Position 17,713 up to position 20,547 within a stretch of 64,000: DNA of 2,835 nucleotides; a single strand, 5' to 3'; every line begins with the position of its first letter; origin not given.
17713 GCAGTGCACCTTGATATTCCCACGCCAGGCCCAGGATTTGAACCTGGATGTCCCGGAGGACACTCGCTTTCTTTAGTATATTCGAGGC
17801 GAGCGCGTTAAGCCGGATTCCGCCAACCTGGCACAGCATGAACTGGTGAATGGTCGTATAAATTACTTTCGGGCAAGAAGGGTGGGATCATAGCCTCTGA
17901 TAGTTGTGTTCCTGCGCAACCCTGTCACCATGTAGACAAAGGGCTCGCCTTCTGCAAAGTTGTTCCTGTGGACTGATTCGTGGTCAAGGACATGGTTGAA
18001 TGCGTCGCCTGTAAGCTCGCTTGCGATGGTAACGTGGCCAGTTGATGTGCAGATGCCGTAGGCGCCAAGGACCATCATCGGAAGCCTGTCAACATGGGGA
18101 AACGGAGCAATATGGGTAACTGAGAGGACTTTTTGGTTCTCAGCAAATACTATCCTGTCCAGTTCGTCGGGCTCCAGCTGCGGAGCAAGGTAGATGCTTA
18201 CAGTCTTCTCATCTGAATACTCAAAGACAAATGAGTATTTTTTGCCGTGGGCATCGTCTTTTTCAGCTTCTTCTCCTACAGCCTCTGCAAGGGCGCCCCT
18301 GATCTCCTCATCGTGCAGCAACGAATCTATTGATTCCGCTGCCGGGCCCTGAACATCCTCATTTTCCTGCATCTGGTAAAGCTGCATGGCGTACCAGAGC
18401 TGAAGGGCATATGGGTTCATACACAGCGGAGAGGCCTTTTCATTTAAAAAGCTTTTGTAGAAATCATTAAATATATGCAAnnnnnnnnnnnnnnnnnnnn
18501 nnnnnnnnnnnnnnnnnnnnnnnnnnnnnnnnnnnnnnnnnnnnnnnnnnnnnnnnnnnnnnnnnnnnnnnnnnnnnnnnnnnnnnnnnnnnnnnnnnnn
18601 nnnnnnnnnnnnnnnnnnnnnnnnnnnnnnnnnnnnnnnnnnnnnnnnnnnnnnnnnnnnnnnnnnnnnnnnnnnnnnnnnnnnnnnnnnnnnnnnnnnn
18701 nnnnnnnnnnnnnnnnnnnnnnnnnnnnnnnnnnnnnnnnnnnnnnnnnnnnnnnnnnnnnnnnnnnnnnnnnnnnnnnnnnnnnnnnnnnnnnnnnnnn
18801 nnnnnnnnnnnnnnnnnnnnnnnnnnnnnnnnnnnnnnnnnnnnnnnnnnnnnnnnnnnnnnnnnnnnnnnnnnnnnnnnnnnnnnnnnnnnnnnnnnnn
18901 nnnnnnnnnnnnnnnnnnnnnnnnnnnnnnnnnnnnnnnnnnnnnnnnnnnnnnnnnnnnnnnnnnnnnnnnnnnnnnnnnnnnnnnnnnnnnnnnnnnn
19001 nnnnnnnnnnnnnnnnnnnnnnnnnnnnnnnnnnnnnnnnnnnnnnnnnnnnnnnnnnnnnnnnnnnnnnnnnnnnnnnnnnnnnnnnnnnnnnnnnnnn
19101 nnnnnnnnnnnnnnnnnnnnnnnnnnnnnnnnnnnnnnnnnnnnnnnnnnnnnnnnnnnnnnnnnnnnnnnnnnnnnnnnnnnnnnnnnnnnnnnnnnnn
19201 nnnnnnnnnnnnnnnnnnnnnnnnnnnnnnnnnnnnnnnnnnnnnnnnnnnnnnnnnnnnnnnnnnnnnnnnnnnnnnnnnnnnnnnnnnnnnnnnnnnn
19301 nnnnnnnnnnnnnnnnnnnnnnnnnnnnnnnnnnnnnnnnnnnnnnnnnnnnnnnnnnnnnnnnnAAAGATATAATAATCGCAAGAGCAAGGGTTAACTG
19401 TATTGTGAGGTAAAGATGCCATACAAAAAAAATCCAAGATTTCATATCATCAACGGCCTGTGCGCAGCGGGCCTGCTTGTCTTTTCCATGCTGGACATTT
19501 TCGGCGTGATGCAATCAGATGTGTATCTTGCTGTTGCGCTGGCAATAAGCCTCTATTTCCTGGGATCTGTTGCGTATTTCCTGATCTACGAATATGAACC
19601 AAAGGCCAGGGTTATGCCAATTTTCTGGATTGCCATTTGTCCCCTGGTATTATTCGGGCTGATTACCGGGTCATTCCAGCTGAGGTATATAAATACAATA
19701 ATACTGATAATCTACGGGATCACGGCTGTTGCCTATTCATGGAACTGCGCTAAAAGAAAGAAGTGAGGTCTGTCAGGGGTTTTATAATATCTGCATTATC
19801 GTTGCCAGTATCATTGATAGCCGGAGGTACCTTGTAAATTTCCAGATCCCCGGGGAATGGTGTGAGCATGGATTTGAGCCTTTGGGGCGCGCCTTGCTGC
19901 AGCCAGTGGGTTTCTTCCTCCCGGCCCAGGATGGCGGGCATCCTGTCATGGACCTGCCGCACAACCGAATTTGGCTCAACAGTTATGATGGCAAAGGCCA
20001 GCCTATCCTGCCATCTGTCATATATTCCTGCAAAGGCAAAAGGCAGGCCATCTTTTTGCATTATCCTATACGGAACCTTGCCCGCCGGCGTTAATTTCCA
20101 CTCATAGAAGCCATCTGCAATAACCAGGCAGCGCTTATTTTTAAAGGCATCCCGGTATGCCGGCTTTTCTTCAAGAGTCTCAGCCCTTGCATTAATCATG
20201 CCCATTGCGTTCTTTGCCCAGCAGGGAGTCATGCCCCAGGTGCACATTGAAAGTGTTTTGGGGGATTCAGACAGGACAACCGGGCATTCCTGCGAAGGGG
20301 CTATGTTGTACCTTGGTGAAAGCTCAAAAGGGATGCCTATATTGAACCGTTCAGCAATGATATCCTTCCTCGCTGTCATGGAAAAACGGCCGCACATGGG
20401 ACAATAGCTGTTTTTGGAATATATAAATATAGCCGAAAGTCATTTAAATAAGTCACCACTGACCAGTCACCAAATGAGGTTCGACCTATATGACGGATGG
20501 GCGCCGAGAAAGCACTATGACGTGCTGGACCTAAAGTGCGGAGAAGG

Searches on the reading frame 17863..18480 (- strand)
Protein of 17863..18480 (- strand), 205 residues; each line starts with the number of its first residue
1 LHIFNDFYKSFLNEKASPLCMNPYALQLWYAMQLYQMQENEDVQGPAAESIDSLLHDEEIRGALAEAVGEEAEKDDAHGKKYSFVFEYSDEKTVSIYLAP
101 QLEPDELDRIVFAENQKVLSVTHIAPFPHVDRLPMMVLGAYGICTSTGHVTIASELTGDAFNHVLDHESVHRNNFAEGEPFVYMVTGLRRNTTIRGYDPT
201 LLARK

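Call 13: find_encoding_contigs(protein=window:17863-18480:-, flank=10000, max_places=10)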
Protein window:17863-18480:- (205 aa): no gene with exactly this product is on record in the collection.

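Call 18: search_protein_families(library=pfam, proteins=[window:17863-18480:-], max_evalue=0.001)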
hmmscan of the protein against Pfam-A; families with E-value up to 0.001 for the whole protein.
window:17863-18480:- (205 aa): 0 families

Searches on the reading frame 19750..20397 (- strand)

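Call 18: search_protein_families(library=pfam, proteins=[window:19750-20397:-], max_evalue=0.001)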
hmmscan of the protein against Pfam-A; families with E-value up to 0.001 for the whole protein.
window:19750-20397:- (215 aa): 1 family
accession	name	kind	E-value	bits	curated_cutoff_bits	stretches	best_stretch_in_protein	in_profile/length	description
PF02586.19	SRAP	-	4e-64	216.5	27.1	1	1-196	1-213/214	SOS response associated peptidase (SRAP)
